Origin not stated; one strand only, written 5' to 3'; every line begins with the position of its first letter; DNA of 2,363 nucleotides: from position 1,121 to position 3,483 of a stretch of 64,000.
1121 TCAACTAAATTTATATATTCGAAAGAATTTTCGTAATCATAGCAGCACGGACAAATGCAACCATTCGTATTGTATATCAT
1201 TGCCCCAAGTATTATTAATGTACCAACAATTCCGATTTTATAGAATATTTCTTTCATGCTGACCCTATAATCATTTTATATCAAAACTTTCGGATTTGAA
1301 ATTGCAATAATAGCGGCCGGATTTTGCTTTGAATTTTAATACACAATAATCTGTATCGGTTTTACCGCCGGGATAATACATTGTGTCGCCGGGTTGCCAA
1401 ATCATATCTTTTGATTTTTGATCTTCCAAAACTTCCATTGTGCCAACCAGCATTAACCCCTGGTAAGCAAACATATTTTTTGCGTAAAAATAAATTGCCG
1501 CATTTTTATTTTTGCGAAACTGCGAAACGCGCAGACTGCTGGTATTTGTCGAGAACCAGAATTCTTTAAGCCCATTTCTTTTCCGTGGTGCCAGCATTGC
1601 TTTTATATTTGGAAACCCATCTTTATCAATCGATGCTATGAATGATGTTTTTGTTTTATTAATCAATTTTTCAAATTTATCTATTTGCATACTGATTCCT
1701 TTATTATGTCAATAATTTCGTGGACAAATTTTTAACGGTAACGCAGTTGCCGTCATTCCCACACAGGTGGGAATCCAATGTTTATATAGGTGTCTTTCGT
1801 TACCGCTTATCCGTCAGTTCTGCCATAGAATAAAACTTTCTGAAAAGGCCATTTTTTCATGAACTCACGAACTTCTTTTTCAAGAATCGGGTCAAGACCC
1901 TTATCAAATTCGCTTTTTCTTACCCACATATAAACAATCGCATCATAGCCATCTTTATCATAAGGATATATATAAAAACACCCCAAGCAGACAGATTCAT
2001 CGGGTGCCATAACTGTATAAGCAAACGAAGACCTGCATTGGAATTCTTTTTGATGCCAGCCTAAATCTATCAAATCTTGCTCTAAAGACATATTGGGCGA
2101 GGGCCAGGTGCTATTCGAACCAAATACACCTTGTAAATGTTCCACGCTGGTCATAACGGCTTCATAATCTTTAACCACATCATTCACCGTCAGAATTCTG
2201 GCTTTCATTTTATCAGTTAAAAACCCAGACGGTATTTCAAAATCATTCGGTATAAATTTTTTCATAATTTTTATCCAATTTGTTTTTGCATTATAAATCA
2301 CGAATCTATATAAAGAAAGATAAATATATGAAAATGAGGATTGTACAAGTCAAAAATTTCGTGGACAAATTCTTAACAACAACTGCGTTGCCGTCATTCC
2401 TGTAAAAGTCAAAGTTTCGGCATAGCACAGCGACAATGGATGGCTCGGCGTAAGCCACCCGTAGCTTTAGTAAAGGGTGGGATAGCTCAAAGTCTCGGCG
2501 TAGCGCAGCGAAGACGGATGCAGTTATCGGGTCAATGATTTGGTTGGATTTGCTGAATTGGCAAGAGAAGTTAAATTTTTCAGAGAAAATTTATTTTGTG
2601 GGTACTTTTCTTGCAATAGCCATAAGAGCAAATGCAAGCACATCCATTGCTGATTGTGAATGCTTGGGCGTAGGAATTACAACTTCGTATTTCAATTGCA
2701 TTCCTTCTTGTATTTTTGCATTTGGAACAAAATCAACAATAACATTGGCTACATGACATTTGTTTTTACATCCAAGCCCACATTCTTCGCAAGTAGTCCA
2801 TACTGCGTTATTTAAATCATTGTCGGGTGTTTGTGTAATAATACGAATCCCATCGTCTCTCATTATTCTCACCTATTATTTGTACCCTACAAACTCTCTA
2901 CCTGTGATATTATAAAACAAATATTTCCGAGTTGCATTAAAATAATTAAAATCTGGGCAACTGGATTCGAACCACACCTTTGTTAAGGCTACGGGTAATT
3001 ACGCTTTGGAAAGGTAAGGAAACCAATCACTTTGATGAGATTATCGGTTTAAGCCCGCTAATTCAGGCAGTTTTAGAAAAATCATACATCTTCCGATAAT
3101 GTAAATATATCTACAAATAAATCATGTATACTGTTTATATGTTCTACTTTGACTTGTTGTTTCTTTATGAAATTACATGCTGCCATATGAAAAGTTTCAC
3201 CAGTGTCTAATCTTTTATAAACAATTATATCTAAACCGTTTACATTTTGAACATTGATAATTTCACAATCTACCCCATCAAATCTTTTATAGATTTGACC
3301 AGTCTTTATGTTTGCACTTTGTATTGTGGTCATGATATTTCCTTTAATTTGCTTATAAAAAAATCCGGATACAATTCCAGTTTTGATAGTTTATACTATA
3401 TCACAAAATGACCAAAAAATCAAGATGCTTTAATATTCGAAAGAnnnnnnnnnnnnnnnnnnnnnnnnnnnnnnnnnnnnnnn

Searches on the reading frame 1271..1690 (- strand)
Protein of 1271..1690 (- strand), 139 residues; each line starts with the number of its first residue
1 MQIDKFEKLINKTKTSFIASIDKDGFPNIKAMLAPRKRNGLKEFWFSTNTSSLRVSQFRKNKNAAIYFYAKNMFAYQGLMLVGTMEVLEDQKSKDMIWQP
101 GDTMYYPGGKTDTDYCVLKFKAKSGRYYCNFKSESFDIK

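Call 3: search_protein_families(library=pfam, proteins=[window:1271-1690:-], max_evalue=0.01)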
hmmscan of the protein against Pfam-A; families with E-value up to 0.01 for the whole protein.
window:1271-1690:- (139 aa): 2 families
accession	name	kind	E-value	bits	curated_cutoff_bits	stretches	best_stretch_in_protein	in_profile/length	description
PF01243.27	PNPOx_N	-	6.9e-16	59.1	28.1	1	4-129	3-120/120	Pyridoxamine 5'-phosphate oxidase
PF16242.11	Pyrid_ox_like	-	2.2e-15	56.9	28.8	1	2-130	2-127/149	Pyridoxamine 5'-phosphate oxidase like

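Call 107: search_protein_families(library=padloc, proteins=[window:1274-1690:-], max_evalue=0.001)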
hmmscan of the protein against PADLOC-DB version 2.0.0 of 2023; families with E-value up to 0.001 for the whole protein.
window:1274-1690:- (139 aa): 1 family
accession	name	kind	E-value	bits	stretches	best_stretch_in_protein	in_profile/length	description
PDLC01411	Cas10_Id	-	0.00074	15.8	0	62-116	207-261/852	CAS-I-D; effector_LS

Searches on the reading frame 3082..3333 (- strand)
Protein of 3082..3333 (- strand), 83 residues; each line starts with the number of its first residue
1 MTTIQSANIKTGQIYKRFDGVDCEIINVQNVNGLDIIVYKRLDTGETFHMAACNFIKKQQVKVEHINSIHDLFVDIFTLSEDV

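Call 3: search_protein_families(library=pfam, proteins=[window:3082-3333:-], max_evalue=0.01)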
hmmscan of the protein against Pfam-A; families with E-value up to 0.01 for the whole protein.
window:3082-3333:- (83 aa): 0 families

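Call 4: search_protein_families(library=padloc, proteins=[window:3082-3333:-], max_evalue=0.1)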
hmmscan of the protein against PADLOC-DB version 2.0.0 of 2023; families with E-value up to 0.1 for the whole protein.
window:3082-3333:- (83 aa): 0 families

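Call 40: search_protein_families(library=ncbifam, proteins=[window:3085-3333:-], max_evalue=0.01)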
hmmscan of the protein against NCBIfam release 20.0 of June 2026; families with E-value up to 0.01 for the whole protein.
window:3085-3333:- (83 aa): 0 families

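Call 41: search_protein_families(library=phrogs, proteins=[window:3085-3333:-], max_evalue=0.01)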
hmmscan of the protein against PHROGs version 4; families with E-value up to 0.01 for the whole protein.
window:3085-3333:- (83 aa): 0 families

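Call 94: find_encoding_contigs(protein=window:3082-3333:-, flank=6000, max_places=10)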
Protein window:3082-3333:- (83 aa): 4 contigs read that carry it; 3 places shown.
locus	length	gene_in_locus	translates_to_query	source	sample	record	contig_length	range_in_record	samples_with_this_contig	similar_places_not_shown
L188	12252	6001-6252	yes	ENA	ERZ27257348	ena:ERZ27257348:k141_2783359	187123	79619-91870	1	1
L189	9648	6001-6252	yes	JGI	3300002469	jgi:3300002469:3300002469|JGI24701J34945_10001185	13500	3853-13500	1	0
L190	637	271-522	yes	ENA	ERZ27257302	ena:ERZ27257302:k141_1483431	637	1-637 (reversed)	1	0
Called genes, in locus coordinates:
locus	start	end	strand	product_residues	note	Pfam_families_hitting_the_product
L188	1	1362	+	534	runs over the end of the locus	PF00772:DnaB, PF13481:AAA_25, PF03796:DnaB_C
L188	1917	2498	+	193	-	-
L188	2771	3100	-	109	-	-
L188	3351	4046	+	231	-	PF03575:Peptidase_S51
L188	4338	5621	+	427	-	PF13173:AAA_14, PF13635:DUF4143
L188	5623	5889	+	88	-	-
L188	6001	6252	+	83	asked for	-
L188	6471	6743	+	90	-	-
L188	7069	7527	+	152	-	-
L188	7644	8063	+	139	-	PF01243:PNPOx_N, PF16242:Pyrid_ox_like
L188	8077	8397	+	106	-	-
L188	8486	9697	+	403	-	PF07690:MFS_1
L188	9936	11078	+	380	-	PF00535:Glycos_transf_2, PF10111:Glyco_tranf_2_2, PF13641:Glyco_tranf_2_3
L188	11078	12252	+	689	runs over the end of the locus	PF00535:Glycos_transf_2, PF10111:Glyco_tranf_2_2, PF13641:Glyco_tranf_2_3, PF04230:PS_pyruv_trans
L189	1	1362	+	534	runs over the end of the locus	PF00772:DnaB, PF13481:AAA_25, PF03796:DnaB_C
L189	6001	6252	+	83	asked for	-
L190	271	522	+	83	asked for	-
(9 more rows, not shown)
